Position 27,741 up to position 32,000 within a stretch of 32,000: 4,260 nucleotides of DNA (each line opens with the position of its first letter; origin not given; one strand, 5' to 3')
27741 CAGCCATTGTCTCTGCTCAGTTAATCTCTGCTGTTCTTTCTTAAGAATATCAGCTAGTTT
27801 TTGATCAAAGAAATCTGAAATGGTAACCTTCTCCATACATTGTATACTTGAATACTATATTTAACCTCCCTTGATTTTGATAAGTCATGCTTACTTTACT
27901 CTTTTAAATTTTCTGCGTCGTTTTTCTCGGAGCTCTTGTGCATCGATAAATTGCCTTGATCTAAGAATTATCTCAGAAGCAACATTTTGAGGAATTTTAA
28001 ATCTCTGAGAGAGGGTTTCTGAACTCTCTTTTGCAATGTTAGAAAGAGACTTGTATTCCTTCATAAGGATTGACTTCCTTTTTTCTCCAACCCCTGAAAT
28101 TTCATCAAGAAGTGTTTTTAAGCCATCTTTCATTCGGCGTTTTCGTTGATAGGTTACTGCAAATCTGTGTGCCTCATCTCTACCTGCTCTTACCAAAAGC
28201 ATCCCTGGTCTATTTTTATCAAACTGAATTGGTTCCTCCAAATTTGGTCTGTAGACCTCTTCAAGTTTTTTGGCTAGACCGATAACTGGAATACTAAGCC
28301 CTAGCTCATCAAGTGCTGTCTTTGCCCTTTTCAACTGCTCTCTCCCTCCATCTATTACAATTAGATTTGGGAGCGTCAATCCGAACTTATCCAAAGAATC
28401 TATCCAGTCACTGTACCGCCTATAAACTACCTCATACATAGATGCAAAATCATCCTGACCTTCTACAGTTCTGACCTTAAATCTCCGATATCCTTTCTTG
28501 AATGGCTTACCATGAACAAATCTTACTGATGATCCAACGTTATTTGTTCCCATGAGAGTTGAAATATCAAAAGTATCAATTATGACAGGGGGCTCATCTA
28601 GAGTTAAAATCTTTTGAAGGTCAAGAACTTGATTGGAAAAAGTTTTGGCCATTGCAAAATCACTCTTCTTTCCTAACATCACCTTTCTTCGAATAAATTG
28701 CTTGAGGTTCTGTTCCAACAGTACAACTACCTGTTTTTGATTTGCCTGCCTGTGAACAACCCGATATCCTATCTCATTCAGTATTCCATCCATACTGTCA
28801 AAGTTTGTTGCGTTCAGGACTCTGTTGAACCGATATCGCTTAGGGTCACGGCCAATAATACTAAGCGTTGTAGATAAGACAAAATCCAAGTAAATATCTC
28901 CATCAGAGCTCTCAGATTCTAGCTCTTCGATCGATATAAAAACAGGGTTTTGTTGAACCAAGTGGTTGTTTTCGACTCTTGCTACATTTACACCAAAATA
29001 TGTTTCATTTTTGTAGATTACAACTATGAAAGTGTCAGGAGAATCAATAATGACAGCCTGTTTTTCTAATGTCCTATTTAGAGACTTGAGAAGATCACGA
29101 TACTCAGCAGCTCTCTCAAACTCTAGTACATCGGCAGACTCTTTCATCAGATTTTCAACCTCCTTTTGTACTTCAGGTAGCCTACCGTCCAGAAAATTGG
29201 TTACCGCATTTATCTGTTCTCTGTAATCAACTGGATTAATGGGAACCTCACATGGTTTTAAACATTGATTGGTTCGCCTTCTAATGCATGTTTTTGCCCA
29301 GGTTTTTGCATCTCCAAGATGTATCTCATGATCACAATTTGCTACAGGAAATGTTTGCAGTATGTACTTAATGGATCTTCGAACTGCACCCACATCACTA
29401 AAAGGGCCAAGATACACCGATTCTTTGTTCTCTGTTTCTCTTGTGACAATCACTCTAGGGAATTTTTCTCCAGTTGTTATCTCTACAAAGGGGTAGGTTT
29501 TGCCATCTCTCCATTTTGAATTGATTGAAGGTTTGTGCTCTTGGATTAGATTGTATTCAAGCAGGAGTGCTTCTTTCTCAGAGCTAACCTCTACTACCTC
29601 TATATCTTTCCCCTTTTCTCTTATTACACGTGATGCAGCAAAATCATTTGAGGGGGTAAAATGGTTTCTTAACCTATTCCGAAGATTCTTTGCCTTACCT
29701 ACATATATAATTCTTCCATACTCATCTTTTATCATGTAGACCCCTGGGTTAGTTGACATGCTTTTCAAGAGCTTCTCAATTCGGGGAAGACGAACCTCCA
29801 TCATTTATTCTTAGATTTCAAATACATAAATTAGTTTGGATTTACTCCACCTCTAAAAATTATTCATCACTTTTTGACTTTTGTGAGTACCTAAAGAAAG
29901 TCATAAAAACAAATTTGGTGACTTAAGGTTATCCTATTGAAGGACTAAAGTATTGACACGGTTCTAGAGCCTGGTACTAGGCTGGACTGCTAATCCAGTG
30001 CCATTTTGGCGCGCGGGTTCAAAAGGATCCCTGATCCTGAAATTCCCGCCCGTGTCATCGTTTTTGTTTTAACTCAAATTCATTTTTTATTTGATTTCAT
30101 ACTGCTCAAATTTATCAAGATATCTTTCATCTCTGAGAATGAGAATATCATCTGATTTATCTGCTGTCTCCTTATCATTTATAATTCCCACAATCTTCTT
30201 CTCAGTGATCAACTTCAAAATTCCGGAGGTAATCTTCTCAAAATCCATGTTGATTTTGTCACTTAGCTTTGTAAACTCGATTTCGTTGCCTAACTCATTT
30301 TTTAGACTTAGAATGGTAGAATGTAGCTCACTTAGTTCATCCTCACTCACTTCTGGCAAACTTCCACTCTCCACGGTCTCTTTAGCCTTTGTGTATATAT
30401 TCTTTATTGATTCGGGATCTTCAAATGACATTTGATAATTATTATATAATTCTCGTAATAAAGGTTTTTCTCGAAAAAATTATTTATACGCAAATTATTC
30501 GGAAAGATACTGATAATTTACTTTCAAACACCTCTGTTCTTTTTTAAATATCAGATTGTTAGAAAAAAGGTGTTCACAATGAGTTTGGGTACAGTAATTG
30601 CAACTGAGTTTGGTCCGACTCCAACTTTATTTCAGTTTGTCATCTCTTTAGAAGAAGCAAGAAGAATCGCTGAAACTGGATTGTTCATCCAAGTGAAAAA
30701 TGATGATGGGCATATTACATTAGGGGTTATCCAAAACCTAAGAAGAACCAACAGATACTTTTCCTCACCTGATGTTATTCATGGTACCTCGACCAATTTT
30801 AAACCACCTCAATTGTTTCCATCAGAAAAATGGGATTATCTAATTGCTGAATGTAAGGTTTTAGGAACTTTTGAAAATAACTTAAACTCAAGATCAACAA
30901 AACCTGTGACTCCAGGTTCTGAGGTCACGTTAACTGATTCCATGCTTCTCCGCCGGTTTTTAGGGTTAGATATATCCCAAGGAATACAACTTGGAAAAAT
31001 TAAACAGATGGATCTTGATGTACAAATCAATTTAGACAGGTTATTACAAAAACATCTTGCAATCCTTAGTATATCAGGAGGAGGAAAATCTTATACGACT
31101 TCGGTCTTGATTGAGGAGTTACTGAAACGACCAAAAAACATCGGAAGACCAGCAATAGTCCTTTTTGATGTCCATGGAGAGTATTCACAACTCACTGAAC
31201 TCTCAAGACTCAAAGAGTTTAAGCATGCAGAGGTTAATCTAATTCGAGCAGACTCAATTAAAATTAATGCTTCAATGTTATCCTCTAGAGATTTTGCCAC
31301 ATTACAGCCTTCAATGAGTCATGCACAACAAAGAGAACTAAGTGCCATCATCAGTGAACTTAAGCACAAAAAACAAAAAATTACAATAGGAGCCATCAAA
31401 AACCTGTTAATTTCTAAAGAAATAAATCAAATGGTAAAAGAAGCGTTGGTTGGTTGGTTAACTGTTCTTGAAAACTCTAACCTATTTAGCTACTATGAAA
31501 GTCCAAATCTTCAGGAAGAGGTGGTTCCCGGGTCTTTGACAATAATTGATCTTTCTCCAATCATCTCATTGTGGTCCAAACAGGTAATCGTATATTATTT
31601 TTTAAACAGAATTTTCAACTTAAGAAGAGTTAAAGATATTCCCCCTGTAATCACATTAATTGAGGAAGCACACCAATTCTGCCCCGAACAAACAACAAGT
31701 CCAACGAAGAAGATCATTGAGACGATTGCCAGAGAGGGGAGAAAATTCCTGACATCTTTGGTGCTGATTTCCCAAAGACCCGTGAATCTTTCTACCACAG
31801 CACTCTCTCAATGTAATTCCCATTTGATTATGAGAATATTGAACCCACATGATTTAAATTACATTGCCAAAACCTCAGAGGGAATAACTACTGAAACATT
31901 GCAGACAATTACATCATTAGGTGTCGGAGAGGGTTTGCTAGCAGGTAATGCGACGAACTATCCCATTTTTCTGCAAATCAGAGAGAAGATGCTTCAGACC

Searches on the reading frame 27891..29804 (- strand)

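Call 33: search_protein_families(library=pfam, proteins=[window:27891-29804:-], max_evalue=0.001)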
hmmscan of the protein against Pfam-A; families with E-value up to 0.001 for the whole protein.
window:27891-29804:- (637 aa): 4 families
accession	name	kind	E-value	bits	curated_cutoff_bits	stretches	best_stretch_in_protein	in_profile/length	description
PF08459.17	UvrC_RNaseH_dom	-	1.1e-45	155.8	22.3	1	397-550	1-159/159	UvrC RNAse H endonuclease domain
PF01541.30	GIY-YIG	-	5.5e-14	52.7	22.6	1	20-93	2-76/78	GIY-YIG catalytic domain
PF02151.25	UVR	-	2.4e-08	33.9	21.5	1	211-242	2-33/36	UvrB/uvrC motif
PF20815.3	GIY_YIG_2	-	6.5e-05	23.4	22.4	1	6-52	7-55/153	GIY-YIG catalytic domain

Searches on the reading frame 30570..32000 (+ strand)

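Call 33: search_protein_families(library=pfam, proteins=[window:30570-32000:+], max_evalue=0.001)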
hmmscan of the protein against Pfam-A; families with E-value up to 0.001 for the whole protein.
window:30570-32000:+ (477 aa): 2 families
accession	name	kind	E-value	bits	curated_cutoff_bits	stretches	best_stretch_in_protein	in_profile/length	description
PF01935.23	DUF87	-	2.2e-30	106.8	23.2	1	139-348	1-220/220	Helicase HerA, central domain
PF12846.13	AAA_10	-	8.4e-06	25.5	27.5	0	361-411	243-290/362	AAA-like domain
